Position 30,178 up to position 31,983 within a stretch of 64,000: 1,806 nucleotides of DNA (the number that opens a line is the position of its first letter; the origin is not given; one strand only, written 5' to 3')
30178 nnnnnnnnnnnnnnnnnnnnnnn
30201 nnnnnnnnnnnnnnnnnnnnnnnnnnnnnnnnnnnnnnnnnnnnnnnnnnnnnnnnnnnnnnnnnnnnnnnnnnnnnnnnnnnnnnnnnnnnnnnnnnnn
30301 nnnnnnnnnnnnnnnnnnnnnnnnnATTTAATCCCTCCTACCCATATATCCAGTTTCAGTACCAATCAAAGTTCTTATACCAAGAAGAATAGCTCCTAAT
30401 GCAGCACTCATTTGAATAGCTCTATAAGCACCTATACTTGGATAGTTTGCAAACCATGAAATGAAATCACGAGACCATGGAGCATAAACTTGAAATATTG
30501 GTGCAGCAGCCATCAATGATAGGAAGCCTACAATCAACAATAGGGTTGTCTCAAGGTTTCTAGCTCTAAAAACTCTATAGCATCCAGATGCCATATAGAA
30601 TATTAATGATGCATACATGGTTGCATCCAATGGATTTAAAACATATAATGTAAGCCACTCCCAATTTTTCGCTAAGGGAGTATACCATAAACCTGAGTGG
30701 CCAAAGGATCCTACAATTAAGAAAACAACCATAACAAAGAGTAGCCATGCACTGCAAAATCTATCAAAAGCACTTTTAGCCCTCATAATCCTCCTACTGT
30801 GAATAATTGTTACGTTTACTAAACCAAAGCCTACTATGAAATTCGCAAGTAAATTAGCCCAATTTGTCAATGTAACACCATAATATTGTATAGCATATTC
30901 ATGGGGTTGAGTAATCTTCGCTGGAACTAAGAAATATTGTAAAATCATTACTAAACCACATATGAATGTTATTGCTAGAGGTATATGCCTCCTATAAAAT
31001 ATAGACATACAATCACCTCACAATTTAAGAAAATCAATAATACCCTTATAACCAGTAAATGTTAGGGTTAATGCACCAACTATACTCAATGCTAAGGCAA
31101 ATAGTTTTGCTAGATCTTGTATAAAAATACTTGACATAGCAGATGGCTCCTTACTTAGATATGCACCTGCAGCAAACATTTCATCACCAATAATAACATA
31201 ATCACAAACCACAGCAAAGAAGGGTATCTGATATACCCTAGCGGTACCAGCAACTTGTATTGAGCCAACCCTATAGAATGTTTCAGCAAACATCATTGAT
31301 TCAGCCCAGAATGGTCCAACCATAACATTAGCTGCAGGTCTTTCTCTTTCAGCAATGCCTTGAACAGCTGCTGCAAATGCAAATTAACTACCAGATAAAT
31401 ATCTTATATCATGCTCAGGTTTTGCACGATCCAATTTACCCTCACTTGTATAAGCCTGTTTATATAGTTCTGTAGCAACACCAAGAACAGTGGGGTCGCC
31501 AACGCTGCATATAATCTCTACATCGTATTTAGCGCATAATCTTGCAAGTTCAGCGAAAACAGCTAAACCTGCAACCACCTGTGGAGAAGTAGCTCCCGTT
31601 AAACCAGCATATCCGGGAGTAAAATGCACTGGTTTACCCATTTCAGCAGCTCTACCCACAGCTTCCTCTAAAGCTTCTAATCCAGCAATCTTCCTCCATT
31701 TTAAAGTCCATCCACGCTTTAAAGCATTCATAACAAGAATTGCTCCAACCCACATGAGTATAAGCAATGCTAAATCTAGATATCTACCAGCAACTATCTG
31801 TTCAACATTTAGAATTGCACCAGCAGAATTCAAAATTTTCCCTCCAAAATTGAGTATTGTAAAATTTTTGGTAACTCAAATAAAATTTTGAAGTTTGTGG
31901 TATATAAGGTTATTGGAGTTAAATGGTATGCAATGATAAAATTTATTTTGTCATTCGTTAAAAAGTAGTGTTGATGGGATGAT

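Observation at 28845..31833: Five-ORF operon of uncharacterised membrane proteins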

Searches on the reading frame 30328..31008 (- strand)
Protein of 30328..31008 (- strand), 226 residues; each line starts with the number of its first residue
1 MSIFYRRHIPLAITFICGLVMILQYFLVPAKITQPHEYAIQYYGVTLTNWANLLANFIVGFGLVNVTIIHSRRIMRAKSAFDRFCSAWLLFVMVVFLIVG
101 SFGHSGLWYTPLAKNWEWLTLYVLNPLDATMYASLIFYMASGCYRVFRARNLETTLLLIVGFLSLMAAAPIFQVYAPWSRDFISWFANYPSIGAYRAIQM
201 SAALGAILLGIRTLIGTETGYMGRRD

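Call 5: search_protein_families(library=pfam, proteins=[window:30328-31008:-], max_evalue=1)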
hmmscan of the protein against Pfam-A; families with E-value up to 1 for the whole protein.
window:30328-31008:- (226 aa): 1 family
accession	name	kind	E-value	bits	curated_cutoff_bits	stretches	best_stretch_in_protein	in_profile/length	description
PF03350.21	UPF0114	-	0.13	12.9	23.1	1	83-148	15-74/117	Uncharacterized protein family, UPF0114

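Call 7: search_protein_families(library=ncbifam, proteins=[window:30328-31008:-], max_evalue=1)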
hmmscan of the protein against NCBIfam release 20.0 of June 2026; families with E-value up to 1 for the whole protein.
window:30328-31008:- (226 aa): 0 families

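Call 33: search_protein_families(library=pfam, alignment_id=A3, max_evalue=1)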
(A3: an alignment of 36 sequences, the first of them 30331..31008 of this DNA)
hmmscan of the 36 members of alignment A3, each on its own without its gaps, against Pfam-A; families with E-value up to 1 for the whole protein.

A. member 1, window:30331-31008:- (226 aa): 1 family
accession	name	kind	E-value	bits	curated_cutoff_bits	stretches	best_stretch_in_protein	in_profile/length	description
PF03350.21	UPF0114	-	0.13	12.9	23.1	1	83-148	15-74/117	Uncharacterized protein family, UPF0114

B. families by the number of members that match (of 36 scanned): 29 families (the first 25 are shown)
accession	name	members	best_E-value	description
PF24357.1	TMD0_ABC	19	5.1e-05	ABC transporter TMD0 domain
PF01773.25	Nucleos_tra2_N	11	0.012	Na+ dependent nucleoside transporter N-terminus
PF05858.17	BIV_Env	6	0.0025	Bovine immunodeficiency virus surface protein (SU)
PF01757.29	Acyl_transf_3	3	0.015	Acyltransferase domain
PF09843.14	DUF2070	2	0.0061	Predicted membrane protein (DUF2070)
PF19870.4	DUF6343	2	0.17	Family of unknown function (DUF6343)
PF13624.11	SurA_N_3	2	0.34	SurA-like N-terminal domain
PF03006.26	HlyIII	1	0.0059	Haemolysin-III related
PF20394.4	DUF6688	1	0.021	DUF6688 N-terminal domain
PF12911.12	OppC_N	1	0.034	N-terminal TM domain of oligopeptide transport permease C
PF21001.2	YqiJ_N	1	0.042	Inner membrane protein YqiJ, N-terminal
PF19762.4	DUF6249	1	0.062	Domain of unknown function (DUF6249)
PF12165.13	Alfin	1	0.066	Alfin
PF00115.25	COX1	1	0.077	Cytochrome C and Quinol oxidase polypeptide I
PF04279.20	IspA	1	0.089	Intracellular septation protein A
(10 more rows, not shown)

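Call 57: search_protein_families(library=padloc, proteins=[window:30331-31008:-], max_evalue=0.1)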
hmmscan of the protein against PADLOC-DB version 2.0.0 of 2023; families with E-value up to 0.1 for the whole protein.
window:30331-31008:- (226 aa): 0 families

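Call 58: search_protein_families(library=phrogs, proteins=[window:30331-31008:-], max_evalue=0.1)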
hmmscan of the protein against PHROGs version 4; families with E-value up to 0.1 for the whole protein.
window:30331-31008:- (226 aa): 0 families

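Call 59: search_solved_structures(query=A3, max_evalue=10)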
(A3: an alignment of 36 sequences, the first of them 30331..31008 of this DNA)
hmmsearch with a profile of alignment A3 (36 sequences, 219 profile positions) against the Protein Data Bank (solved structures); distinct sequences matched with E-value up to 10: 0.

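Call 84: find_homologous_proteins(query=A3)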
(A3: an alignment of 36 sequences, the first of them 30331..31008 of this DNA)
Query A3 (36 sequences) (226 aa, profile of the alignment): 3829 proteins with E <= 0.001 among 8000 candidates; the best 120 are listed.
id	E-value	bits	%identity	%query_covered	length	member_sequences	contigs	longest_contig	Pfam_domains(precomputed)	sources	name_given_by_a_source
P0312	1.2e-88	315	52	100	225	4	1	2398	-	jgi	-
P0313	7.9e-88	312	40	99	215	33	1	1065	-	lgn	-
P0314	1.5e-85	304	51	100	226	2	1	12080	-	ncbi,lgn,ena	-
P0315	4.0e-84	300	32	99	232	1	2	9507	-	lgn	-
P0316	1.7e-83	298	32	99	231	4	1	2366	-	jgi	jgi:hypothetical protein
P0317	3.5e-83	297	28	99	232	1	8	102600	-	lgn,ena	-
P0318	3.9e-83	297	31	99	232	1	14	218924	-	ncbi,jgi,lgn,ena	-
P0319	3.9e-83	297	31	99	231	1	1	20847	-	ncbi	-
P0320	7.8e-83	296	30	99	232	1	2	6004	-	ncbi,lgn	-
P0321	9.7e-83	295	31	92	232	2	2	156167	-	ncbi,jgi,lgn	jgi:hypothetical protein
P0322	1.3e-82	295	31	99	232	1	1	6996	-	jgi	-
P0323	2.0e-82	294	31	99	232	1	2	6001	-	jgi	jgi:hypothetical protein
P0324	2.5e-82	294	29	99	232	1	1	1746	-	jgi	jgi:hypothetical protein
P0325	2.6e-82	294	30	99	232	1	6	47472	-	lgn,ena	-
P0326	2.8e-82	294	30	99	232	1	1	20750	-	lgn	-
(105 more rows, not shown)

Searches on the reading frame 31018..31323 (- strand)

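Call 5: search_protein_families(library=pfam, proteins=[window:31018-31323:-], max_evalue=1)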
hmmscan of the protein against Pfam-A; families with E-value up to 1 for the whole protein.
window:31018-31323:- (101 aa): 1 family
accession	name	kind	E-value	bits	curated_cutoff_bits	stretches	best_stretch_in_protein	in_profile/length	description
PF20539.3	DUF6754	-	4.2e-31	108.5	27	1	2-90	161-249/257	Domain of unknown function (DUF6754)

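Call 7: search_protein_families(library=ncbifam, proteins=[window:31018-31323:-], max_evalue=1)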
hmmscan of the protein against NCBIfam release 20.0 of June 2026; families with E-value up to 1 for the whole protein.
window:31018-31323:- (101 aa): 0 families

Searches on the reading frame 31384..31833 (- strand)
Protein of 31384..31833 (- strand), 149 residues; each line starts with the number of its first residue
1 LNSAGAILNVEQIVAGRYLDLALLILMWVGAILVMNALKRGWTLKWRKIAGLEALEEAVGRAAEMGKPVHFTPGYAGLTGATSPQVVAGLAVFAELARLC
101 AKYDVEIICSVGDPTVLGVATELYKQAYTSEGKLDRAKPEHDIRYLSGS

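Call 5: search_protein_families(library=pfam, proteins=[window:31384-31833:-], max_evalue=1)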
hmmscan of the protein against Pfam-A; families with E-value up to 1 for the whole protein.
window:31384-31833:- (149 aa): 2 families
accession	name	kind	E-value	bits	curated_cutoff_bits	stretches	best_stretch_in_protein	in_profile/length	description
PF20539.3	DUF6754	-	6.9e-27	94.6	27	1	17-147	10-136/257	Domain of unknown function (DUF6754)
PF01261.30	AP_endonuc_2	-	0.11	12.6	31.1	1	50-107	65-122/249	Xylose isomerase-like TIM barrel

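Call 7: search_protein_families(library=ncbifam, proteins=[window:31384-31833:-], max_evalue=1)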
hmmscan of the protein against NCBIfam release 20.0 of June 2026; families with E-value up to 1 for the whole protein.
window:31384-31833:- (149 aa): 0 families
